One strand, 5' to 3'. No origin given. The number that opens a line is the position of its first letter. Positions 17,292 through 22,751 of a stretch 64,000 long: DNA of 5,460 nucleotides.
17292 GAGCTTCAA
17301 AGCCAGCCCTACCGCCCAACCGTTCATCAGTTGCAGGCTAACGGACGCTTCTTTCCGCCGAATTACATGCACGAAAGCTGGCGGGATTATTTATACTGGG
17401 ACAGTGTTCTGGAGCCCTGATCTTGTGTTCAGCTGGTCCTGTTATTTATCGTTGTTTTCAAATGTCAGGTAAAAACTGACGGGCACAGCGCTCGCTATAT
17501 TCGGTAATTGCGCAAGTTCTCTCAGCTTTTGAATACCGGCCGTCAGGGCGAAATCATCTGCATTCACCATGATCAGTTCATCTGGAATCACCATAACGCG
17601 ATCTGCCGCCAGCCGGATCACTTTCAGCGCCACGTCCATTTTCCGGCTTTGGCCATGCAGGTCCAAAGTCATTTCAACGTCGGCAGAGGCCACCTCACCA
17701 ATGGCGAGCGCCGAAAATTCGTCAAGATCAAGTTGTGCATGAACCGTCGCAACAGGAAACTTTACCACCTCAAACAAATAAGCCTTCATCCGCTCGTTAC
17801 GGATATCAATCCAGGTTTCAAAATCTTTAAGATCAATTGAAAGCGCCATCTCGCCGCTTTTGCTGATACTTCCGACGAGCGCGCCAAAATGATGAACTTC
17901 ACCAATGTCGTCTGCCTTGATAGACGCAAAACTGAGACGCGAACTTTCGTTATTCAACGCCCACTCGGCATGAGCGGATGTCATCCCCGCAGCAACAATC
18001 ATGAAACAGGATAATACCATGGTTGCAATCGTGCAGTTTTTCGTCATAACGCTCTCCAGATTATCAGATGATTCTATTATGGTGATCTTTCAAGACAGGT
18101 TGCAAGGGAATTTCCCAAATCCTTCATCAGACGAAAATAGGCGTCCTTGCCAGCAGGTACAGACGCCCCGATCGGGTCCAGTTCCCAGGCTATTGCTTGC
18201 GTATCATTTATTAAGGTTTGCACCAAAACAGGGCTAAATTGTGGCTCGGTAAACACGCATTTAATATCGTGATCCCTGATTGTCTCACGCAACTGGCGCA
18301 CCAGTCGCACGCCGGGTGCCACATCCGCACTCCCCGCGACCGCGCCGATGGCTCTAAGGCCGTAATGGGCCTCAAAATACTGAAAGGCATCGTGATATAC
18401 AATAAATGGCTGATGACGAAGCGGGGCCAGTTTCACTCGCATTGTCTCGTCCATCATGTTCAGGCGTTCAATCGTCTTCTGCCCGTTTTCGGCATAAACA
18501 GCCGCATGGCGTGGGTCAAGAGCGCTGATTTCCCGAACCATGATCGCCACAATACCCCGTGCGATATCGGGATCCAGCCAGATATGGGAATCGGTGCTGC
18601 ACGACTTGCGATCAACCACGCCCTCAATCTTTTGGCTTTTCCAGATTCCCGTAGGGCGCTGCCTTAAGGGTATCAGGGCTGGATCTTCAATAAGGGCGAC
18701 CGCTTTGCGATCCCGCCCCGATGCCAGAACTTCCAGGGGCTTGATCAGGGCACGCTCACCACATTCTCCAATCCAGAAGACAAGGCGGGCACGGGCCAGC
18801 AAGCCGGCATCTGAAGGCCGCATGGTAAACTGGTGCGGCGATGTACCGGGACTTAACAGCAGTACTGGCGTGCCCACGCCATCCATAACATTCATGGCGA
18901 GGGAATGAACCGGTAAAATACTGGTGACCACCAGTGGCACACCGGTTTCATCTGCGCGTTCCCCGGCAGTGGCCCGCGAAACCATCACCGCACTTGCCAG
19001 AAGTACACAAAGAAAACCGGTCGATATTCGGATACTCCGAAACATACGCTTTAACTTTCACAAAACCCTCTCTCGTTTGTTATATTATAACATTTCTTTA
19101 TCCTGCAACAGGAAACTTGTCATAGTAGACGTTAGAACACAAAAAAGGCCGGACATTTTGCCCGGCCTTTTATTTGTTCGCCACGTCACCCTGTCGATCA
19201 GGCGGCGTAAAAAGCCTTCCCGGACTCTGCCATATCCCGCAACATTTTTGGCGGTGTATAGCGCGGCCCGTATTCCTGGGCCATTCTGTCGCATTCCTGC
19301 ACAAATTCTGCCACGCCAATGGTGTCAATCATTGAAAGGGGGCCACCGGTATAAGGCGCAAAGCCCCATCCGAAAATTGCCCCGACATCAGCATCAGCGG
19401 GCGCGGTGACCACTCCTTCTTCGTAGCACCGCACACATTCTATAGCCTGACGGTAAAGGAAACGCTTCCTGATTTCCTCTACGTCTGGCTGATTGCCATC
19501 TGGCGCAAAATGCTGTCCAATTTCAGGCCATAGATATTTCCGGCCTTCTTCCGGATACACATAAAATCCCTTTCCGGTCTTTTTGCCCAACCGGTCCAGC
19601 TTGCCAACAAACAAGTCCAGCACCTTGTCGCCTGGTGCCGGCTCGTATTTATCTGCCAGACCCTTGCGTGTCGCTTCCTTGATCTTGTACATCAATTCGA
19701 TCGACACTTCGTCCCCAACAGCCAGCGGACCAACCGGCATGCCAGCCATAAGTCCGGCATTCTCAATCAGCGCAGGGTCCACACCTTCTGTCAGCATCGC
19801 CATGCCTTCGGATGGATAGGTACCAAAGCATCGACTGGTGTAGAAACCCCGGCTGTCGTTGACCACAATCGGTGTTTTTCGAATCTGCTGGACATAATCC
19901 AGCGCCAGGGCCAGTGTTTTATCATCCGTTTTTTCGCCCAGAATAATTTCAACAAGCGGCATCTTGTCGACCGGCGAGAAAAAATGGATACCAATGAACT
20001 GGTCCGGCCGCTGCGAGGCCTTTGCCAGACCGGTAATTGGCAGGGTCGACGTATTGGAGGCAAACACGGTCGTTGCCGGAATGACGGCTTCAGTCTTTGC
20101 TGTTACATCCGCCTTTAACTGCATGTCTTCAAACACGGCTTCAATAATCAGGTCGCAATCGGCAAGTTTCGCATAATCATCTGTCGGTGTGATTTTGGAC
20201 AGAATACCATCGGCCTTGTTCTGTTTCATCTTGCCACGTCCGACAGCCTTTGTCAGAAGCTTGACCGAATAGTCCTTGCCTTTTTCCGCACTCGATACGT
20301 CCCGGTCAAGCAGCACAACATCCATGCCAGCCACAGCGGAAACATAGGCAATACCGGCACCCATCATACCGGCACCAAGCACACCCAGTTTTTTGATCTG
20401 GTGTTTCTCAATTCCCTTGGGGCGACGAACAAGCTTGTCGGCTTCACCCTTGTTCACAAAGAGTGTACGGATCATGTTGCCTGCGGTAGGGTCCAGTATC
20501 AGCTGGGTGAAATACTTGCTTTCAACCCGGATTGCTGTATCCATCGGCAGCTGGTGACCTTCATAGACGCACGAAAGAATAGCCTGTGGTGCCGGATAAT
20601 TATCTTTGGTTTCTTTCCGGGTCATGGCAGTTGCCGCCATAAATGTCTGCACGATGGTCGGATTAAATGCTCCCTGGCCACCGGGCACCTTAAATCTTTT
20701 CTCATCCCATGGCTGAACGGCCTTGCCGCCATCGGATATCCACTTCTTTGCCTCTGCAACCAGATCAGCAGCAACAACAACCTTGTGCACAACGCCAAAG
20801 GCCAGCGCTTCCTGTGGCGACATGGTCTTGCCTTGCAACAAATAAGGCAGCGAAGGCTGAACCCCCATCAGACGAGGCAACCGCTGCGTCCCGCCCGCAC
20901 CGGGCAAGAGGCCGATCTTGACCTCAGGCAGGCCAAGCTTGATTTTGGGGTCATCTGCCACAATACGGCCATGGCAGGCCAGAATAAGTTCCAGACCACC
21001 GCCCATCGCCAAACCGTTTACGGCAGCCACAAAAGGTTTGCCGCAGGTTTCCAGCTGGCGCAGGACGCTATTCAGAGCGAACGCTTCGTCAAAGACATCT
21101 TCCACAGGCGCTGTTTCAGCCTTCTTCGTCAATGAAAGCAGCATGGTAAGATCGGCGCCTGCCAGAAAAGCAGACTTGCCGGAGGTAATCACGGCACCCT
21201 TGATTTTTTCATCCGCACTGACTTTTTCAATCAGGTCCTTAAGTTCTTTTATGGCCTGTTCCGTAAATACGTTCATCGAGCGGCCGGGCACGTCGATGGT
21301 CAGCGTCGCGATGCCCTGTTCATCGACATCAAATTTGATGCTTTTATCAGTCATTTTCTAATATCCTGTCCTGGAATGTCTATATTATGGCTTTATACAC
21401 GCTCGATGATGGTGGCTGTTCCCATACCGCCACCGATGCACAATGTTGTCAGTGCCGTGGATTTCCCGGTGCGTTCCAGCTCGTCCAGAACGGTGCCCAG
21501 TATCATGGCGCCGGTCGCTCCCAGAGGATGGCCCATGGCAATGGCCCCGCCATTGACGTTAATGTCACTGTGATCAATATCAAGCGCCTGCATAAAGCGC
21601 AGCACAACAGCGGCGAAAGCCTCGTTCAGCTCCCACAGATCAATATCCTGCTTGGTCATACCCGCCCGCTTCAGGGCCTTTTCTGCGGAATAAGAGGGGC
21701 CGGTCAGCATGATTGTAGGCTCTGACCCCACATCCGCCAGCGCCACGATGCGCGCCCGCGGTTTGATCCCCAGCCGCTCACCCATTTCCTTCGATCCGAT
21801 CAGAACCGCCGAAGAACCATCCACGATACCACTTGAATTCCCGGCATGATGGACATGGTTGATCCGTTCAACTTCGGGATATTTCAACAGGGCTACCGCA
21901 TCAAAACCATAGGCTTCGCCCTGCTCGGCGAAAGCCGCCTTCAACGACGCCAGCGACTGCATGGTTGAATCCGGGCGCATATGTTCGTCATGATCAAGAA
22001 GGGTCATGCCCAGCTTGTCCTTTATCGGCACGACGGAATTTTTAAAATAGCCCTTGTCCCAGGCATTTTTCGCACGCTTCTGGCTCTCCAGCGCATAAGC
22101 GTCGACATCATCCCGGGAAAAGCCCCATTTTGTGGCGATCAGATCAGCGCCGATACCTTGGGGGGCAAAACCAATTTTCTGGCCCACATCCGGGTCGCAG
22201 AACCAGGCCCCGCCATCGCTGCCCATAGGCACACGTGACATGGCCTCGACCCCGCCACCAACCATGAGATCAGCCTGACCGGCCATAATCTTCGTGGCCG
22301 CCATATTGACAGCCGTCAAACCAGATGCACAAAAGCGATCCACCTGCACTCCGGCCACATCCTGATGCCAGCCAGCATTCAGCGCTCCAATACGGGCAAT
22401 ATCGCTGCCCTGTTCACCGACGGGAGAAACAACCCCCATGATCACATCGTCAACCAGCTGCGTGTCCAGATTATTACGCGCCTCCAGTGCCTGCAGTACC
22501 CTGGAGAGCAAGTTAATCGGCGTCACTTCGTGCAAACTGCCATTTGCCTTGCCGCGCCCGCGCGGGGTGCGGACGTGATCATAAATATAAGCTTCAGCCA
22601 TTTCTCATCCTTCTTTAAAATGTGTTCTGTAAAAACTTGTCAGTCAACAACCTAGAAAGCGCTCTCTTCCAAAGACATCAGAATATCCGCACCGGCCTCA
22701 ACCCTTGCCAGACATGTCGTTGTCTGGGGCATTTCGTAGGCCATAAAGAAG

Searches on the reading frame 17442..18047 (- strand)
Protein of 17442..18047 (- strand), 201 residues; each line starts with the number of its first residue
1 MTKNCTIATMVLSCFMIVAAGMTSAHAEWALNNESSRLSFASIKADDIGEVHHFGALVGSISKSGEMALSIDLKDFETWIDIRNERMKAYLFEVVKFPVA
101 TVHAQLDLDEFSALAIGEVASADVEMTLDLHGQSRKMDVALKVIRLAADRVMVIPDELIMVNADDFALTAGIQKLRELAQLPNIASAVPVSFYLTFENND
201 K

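Call 19: search_protein_families(library=pfam, proteins=[window:17442-18047:-], max_evalue=0.0001)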
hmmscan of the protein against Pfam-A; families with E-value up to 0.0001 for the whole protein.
window:17442-18047:- (201 aa): 1 family
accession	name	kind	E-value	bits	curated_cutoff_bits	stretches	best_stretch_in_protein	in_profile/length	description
PF04264.18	YceI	-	4.4e-10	40.6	23.7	1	29-196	1-150/150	YceI-like domain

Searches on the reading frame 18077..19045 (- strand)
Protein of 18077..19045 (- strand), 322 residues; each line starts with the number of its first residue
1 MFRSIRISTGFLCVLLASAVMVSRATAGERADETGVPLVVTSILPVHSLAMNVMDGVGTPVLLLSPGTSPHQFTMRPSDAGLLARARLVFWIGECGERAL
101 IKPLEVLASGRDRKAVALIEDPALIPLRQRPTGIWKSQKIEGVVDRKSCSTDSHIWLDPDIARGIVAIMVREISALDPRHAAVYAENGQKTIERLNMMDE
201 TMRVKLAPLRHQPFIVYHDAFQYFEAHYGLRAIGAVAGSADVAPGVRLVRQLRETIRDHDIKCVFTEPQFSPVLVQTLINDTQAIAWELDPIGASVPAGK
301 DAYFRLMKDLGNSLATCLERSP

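Call 19: search_protein_families(library=pfam, proteins=[window:18077-19045:-], max_evalue=0.0001)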
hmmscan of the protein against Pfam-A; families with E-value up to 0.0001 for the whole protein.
window:18077-19045:- (322 aa): 1 family
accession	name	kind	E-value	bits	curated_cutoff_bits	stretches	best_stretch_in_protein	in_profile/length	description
PF01297.22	ZnuA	-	6.6e-55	186.9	29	1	39-317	1-263/263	Zinc-uptake complex component A periplasmic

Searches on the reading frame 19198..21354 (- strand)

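Call 19: search_protein_families(library=pfam, proteins=[window:19198-21354:-], max_evalue=0.0001)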
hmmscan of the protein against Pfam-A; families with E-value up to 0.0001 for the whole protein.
window:19198-21354:- (718 aa): 4 families
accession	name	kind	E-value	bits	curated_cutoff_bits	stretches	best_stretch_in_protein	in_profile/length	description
PF02737.24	3HCDH_N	-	1.2e-61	208.3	22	1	322-500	1-179/180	3-hydroxyacyl-CoA dehydrogenase, NAD binding domain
PF00378.25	ECH_1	-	2.8e-38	132.1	27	1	12-206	3-187/251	Enoyl-CoA hydratase/isomerase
PF16113.10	ECH_2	-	2.1e-26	93.6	27.2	1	21-198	7-177/335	Enoyl-CoA hydratase/isomerase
PF00725.27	3HCDH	-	2e-23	83.1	22.1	1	503-600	1-97/97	3-hydroxyacyl-CoA dehydrogenase, C-terminal domain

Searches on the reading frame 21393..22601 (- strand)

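Call 19: search_protein_families(library=pfam, proteins=[window:21393-22601:-], max_evalue=0.0001)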
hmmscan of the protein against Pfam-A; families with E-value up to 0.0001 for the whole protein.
window:21393-22601:- (402 aa): 4 families
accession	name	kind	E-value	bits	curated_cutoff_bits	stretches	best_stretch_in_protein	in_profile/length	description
PF00108.29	Thiolase_N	-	9.6e-52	176.4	26.4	1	6-229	3-238/260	Thiolase, N-terminal domain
PF02803.24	Thiolase_C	-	1.9e-45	153.9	27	1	280-401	2-123/123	Thiolase, C-terminal domain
PF22691.2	Thiolase_C_1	-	3.4e-07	30.5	28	1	292-341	10-59/144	Thiolase C-terminal domain-like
PF00109.32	ketoacyl-synt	-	4.2e-07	30.3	20.8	1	86-122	169-205/252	Beta-ketoacyl synthase, N-terminal domain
